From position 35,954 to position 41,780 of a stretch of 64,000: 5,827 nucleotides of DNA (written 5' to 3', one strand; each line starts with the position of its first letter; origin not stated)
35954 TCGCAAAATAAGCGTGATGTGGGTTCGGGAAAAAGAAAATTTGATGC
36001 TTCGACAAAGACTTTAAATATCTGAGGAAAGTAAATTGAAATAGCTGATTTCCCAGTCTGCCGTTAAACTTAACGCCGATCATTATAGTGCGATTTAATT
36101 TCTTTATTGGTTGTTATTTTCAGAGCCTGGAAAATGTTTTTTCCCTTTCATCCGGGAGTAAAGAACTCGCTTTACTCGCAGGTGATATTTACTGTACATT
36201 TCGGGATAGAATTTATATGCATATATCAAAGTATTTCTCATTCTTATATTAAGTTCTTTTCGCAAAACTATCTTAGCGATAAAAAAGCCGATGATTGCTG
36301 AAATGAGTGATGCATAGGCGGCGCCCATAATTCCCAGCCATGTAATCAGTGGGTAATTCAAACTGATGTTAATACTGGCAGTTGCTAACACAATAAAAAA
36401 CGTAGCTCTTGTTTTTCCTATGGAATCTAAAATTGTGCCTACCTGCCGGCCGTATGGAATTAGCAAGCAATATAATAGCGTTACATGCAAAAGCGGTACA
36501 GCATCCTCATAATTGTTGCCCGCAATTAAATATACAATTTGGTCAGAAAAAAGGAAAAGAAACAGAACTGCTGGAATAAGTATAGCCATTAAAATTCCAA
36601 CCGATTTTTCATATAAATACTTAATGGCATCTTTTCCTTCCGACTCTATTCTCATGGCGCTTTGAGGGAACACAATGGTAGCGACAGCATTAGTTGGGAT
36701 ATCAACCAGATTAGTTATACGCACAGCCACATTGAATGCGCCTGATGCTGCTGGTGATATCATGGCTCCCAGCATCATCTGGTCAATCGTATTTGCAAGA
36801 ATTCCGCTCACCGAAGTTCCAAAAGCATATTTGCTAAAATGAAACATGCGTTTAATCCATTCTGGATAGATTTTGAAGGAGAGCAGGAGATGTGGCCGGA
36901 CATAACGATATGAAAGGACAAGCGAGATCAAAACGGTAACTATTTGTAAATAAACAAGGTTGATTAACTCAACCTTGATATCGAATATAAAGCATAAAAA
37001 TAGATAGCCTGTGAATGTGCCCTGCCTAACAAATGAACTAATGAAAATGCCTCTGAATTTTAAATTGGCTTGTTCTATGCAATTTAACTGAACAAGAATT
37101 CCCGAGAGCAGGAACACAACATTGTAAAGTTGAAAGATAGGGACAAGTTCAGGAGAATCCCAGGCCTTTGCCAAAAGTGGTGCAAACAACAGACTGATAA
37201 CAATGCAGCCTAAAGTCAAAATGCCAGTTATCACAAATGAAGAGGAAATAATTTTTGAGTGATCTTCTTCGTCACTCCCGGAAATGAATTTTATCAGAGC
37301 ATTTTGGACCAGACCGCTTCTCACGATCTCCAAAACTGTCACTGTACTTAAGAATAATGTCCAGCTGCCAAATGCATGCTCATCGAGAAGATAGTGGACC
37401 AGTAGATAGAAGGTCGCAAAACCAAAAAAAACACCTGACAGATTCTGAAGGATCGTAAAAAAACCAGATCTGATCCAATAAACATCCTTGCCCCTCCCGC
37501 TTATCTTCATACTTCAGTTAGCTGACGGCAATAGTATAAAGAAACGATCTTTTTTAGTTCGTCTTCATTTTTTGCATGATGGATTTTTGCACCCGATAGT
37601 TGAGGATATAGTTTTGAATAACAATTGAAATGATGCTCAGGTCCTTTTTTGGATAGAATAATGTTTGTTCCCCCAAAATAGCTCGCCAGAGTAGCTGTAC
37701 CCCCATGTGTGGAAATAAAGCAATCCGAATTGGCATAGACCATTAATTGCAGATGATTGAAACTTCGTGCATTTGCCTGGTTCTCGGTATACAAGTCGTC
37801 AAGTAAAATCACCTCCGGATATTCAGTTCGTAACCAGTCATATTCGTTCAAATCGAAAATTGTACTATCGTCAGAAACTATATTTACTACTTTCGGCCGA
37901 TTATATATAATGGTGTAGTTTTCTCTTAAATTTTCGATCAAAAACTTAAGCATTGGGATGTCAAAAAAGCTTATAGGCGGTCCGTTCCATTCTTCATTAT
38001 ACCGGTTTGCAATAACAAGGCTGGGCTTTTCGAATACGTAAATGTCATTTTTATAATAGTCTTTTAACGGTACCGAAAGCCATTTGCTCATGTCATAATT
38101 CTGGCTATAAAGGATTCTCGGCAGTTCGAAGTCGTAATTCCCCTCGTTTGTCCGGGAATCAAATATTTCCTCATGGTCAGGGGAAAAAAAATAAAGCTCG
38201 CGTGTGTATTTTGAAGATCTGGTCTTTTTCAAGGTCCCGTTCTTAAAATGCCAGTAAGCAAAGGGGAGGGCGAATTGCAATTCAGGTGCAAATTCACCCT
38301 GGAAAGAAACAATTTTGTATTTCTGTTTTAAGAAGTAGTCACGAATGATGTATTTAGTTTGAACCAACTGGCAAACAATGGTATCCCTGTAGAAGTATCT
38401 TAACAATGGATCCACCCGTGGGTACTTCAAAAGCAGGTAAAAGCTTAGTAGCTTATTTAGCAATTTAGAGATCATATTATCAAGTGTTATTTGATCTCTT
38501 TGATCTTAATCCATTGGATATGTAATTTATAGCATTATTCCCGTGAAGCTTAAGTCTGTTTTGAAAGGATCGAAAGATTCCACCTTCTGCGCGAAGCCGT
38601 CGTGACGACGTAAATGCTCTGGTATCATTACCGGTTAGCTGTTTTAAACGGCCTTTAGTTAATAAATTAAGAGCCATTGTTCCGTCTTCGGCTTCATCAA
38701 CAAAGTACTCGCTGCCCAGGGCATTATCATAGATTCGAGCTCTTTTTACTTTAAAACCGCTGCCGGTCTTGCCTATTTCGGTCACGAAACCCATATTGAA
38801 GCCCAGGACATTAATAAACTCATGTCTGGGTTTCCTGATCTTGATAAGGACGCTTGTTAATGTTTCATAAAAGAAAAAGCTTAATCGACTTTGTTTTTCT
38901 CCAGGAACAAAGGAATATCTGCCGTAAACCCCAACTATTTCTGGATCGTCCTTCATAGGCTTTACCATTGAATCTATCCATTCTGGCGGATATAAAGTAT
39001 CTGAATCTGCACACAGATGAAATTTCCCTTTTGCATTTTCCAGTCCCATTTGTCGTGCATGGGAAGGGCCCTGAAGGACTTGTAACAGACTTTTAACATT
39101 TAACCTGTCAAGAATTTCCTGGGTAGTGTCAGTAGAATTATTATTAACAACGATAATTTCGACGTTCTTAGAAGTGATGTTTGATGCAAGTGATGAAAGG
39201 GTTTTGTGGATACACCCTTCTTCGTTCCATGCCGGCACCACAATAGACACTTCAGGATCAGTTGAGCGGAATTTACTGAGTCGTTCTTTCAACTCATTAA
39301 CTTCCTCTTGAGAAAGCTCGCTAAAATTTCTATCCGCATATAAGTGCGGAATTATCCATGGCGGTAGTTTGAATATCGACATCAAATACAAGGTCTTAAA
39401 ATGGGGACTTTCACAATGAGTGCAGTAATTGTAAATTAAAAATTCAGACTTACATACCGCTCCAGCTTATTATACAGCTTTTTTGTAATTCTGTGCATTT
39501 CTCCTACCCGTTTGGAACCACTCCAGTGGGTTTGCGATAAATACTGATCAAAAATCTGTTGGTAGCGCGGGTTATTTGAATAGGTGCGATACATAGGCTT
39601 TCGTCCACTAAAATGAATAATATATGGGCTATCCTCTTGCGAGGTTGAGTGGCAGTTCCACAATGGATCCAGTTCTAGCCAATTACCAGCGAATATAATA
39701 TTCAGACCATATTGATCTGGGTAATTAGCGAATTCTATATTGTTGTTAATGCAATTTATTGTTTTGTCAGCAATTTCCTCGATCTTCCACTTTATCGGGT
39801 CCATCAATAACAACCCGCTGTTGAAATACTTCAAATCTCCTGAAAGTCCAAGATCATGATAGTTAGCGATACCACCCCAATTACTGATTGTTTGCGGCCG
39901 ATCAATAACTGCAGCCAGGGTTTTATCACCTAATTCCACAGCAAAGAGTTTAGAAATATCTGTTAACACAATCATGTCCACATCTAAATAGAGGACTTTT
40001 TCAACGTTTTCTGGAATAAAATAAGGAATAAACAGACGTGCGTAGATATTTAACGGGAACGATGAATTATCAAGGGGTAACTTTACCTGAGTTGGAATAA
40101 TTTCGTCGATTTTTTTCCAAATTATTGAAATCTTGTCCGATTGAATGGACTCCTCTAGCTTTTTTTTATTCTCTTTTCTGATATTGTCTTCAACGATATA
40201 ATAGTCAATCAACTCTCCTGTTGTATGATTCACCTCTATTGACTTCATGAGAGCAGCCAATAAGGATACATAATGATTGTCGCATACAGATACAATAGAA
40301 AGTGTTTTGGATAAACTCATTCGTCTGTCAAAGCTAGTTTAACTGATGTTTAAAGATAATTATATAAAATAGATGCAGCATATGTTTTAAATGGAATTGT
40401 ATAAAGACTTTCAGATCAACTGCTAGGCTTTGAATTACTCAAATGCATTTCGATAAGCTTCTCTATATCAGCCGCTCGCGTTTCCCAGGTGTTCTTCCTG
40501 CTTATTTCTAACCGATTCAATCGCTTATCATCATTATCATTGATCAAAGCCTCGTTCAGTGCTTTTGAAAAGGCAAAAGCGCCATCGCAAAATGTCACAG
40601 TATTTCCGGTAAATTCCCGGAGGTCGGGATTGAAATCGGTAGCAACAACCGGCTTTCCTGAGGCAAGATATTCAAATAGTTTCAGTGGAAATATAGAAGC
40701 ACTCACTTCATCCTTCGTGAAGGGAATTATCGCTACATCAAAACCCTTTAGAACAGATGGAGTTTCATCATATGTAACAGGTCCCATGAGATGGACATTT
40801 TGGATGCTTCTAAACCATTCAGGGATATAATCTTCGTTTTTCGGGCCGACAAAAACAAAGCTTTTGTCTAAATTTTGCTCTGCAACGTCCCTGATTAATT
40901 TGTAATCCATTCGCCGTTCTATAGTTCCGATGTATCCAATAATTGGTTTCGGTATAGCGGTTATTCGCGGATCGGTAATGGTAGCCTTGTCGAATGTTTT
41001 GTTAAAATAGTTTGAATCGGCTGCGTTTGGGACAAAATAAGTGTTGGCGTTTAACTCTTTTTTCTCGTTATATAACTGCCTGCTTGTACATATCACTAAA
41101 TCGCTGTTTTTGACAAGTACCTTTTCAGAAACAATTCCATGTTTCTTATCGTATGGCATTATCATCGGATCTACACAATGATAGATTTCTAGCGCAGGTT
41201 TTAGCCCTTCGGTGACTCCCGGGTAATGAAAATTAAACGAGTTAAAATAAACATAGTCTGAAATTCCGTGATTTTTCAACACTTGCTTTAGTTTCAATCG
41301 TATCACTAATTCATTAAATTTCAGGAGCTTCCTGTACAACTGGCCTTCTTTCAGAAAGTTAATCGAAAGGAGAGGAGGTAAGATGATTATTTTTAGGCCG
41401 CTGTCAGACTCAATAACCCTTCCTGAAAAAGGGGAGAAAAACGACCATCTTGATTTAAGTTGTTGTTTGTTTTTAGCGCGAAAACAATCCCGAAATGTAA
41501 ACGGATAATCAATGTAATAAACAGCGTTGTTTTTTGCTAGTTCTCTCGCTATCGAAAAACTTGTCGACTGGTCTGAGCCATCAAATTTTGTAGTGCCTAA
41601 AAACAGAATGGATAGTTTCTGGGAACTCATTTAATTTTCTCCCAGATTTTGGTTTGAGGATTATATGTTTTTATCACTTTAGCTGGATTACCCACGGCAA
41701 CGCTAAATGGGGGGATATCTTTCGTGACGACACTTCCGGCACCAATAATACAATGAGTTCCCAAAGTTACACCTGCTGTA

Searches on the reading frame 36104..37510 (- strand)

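Call 31: search_protein_families(library=pfam, proteins=[window:36104-37510:-], max_evalue=0.00001)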
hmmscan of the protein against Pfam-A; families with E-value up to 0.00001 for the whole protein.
window:36104-37510:- (468 aa): 4 families
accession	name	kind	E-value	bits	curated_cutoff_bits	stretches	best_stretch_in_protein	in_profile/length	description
PF13440.11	Polysacc_synt_3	-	1.5e-27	97.1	23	1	41-339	5-293/293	Polysaccharide biosynthesis protein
PF01943.22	Polysacc_synt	-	5.9e-21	75.5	28.2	1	15-284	4-270/274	Polysaccharide biosynthesis protein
PF01554.23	MatE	-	2.6e-10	40.7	24.9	1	238-386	11-160/161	MatE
PF03023.19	MurJ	-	1.3e-08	34.4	27.4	1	79-428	44-411/451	Lipid II flippase MurJ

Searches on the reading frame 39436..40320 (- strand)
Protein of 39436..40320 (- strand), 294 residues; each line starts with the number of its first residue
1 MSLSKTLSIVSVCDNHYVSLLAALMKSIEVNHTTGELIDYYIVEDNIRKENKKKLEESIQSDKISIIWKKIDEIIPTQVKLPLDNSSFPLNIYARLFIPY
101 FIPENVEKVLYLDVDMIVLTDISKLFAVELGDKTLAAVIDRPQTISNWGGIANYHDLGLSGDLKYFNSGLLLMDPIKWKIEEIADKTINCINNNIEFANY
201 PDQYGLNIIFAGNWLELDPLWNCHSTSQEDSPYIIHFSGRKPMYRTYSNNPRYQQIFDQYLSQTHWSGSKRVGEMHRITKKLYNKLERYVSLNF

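Call 31: search_protein_families(library=pfam, proteins=[window:39436-40320:-], max_evalue=0.00001)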
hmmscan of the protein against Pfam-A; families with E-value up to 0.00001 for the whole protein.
window:39436-40320:- (294 aa): 2 families
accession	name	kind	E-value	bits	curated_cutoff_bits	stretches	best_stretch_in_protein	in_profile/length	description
PF01501.26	Glyco_transf_8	-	1.6e-36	126.6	24.3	1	9-241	2-247/253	Glycosyl transferase family 8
PF18404.7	Glyco_transf_24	-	2.2e-07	31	25.7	1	9-137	3-127/268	Glucosyltransferase 24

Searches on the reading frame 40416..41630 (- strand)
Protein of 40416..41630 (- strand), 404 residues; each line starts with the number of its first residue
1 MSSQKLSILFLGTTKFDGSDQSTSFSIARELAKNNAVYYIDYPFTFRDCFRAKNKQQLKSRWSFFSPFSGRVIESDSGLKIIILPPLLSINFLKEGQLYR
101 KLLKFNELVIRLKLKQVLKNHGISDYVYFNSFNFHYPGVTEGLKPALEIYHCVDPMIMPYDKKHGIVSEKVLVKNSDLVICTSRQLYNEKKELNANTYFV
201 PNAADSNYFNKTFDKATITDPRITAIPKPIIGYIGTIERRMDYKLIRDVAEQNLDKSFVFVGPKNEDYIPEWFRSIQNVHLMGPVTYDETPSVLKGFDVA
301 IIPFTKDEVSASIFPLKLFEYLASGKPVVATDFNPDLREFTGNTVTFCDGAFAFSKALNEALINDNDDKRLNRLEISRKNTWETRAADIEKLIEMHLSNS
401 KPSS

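Call 31: search_protein_families(library=pfam, proteins=[window:40416-41630:-], max_evalue=0.00001)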
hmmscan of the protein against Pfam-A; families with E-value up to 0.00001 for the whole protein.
window:40416-41630:- (404 aa): 3 families
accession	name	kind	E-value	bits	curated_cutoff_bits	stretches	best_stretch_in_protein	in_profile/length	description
PF13692.12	Glyco_trans_1_4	-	1e-12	48.9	27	1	229-361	2-139/142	Glycosyl transferases group 1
PF00534.26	Glycos_transf_1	-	1.1e-09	38.5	26.4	1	228-372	15-166/172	Glycosyl transferases group 1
PF13524.12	Glyco_trans_1_2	-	1.6e-07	31.8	25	1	245-390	5-143/144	Glycosyl transferase-like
